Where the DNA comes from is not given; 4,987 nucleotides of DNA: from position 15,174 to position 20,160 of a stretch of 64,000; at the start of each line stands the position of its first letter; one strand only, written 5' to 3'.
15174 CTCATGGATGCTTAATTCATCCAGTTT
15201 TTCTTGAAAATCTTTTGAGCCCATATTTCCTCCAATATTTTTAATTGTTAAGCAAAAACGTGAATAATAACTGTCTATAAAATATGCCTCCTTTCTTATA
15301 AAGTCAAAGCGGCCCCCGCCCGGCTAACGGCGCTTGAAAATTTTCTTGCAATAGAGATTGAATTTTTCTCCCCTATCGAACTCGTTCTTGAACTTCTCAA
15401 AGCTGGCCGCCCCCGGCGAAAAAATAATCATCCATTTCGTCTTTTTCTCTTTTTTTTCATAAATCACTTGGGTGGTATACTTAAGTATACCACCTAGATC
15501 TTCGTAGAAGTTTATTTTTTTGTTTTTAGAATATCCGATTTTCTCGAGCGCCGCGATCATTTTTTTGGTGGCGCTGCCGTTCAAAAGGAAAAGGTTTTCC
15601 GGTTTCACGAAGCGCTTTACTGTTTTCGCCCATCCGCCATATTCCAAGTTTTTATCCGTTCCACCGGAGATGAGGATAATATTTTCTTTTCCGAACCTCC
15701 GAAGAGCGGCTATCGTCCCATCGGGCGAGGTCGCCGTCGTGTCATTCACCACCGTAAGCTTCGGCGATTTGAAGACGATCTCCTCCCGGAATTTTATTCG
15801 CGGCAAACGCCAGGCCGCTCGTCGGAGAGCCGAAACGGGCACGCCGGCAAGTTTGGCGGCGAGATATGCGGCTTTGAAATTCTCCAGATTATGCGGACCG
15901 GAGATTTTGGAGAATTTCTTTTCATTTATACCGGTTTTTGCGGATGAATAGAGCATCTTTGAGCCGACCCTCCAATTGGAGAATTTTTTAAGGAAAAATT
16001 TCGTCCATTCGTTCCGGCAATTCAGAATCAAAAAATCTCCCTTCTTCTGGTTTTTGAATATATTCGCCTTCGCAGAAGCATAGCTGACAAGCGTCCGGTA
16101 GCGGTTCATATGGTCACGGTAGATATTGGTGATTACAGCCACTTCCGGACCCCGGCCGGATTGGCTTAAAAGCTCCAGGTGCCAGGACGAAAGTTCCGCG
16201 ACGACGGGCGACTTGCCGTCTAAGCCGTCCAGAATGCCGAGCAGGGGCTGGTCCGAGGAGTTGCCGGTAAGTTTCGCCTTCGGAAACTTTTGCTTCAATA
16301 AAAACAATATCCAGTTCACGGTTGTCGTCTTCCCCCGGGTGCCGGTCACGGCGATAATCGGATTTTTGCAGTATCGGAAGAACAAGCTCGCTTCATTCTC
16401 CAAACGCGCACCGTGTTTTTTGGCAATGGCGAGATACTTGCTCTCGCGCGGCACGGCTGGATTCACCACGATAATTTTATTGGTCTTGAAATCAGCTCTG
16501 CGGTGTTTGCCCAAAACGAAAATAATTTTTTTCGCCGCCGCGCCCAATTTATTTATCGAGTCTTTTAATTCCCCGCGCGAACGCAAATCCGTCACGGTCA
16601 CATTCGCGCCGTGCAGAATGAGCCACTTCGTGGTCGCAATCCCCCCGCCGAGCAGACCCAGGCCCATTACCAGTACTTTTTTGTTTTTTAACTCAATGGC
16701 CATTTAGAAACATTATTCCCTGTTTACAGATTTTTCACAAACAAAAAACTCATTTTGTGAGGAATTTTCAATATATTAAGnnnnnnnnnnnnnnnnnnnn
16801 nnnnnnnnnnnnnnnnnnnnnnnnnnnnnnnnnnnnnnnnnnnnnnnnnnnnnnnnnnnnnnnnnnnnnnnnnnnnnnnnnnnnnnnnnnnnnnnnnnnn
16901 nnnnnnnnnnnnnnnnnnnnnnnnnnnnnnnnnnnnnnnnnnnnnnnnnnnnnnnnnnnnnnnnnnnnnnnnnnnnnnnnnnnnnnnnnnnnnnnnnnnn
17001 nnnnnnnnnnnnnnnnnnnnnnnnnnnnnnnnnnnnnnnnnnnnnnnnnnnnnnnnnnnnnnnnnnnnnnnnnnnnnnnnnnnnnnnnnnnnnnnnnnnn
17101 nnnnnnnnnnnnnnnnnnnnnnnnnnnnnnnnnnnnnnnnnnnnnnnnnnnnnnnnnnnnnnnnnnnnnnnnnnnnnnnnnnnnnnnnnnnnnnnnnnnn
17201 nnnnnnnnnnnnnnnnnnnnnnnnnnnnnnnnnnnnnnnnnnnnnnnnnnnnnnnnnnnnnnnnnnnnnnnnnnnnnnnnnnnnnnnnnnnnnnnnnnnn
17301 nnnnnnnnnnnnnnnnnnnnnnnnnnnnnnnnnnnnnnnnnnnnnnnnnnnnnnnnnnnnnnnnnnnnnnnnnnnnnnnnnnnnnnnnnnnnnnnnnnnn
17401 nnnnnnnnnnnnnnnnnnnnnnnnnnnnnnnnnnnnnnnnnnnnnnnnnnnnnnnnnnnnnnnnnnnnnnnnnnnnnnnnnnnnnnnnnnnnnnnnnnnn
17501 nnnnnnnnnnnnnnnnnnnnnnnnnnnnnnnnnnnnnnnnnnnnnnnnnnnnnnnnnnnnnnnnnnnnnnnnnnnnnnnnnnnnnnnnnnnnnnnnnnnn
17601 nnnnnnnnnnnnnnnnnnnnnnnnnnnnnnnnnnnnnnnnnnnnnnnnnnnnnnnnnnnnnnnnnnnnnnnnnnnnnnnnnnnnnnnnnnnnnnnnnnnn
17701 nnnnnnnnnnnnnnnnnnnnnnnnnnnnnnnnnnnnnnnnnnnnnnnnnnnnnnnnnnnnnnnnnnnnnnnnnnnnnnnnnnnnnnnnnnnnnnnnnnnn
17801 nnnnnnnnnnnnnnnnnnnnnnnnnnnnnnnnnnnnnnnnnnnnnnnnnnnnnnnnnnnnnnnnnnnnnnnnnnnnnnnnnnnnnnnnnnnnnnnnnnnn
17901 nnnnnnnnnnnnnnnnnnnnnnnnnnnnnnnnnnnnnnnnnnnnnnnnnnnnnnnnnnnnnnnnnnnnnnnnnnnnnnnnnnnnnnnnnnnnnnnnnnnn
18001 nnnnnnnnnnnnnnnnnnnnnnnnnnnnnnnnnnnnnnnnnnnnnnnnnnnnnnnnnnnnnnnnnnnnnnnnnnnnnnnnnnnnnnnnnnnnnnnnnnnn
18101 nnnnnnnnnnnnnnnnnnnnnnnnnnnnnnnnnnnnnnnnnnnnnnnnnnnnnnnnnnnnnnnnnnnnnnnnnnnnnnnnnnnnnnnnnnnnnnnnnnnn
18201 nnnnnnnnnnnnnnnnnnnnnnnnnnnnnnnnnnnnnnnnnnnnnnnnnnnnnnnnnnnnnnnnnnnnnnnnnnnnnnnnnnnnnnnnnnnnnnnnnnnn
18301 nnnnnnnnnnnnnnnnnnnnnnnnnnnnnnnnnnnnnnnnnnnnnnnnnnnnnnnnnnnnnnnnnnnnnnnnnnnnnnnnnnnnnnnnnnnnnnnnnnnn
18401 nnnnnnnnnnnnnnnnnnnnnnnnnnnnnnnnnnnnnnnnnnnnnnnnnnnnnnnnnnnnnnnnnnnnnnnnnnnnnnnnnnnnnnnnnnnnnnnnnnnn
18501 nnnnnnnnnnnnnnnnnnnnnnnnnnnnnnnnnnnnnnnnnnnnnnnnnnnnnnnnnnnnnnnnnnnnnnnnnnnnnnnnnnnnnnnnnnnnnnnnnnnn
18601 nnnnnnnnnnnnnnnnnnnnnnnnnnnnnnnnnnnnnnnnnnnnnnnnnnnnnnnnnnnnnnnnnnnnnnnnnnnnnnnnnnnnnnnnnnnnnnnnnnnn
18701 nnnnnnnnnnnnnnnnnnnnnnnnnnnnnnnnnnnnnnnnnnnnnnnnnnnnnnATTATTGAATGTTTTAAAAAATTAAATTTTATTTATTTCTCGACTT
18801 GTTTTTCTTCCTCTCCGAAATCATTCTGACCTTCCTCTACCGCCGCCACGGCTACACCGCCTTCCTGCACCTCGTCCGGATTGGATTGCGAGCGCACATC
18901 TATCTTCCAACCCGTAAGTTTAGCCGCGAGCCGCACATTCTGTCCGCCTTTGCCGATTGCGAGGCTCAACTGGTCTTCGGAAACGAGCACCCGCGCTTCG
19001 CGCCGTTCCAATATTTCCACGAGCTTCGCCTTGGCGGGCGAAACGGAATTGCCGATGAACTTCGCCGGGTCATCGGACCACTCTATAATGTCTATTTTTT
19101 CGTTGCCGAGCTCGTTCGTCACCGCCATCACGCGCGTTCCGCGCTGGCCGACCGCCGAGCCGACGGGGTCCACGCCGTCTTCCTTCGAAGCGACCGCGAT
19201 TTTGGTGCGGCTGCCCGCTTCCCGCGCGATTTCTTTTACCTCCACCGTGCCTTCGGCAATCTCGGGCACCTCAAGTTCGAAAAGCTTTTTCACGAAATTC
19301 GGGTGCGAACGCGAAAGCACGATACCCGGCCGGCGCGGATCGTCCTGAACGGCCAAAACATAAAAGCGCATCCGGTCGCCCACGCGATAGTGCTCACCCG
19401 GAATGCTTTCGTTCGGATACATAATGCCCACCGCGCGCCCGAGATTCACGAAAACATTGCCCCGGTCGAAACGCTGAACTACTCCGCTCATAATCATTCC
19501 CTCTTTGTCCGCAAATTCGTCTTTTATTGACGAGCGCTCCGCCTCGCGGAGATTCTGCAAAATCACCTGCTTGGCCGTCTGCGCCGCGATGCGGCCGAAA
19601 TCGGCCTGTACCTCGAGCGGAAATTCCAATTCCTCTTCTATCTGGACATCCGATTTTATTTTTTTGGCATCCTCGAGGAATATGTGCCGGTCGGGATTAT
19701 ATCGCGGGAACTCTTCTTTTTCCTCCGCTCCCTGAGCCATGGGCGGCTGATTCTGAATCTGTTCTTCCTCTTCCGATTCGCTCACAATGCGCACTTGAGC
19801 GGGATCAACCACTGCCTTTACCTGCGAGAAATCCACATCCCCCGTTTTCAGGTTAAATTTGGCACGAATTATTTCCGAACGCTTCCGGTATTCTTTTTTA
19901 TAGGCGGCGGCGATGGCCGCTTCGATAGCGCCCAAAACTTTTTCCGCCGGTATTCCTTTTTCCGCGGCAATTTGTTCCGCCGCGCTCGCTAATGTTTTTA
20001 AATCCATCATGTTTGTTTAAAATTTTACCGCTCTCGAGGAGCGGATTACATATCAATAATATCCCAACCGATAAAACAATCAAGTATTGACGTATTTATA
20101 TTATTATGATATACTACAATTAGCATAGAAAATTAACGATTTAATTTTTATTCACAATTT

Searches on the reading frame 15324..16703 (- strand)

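Call 7: search_protein_families(library=pfam, proteins=[window:15324-16703:-], max_evalue=0.001)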
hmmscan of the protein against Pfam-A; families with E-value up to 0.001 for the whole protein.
window:15324-16703:- (459 aa): 2 families
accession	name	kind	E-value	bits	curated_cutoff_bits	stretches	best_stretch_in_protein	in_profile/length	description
PF08245.18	Mur_ligase_M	-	2.7e-23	83.4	24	1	119-258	1-151/200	Mur ligase middle domain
PF21799.2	MurD-like_N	-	2.3e-08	34.6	27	1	8-100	1-85/88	Mur ligase MurD-like, N-terminal domain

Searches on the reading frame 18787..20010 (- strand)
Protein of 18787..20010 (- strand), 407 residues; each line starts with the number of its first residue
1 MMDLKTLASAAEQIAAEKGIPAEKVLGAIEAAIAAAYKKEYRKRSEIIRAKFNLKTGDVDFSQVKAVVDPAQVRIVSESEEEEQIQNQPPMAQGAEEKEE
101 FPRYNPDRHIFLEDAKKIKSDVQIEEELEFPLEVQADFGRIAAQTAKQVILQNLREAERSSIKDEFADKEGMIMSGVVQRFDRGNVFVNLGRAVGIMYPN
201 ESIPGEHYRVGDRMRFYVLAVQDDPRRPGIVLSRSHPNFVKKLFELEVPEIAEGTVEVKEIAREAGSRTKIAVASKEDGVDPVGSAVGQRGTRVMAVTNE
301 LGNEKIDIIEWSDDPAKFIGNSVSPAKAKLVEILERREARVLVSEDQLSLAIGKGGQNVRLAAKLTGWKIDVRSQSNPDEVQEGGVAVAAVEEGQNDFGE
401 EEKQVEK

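Call 7: search_protein_families(library=pfam, proteins=[window:18787-20010:-], max_evalue=0.001)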
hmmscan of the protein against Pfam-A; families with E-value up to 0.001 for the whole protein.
window:18787-20010:- (407 aa): 6 families
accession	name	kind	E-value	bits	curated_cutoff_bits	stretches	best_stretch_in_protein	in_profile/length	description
PF08529.16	NusA_N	-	9.1e-30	103.8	23.8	1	7-159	2-118/119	NusA N-terminal domain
PF13184.12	KH_5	-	5.2e-25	87.8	27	1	265-333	1-69/69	NusA-like KH domain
PF00575.29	S1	-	2.7e-07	31.3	22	1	168-228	2-69/74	S1 RNA binding domain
PF23095.1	KH_NusA_C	-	0.00014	22.3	34.2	1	344-373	6-35/59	Transcription termination/antitermination protein NusA, KH domain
PF00013.35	KH_1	-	0.00027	21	21.5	0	339-382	2-49/66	KH domain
PF07650.23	KH_2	-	0.00087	19.5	22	0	320-369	7-57/78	KH domain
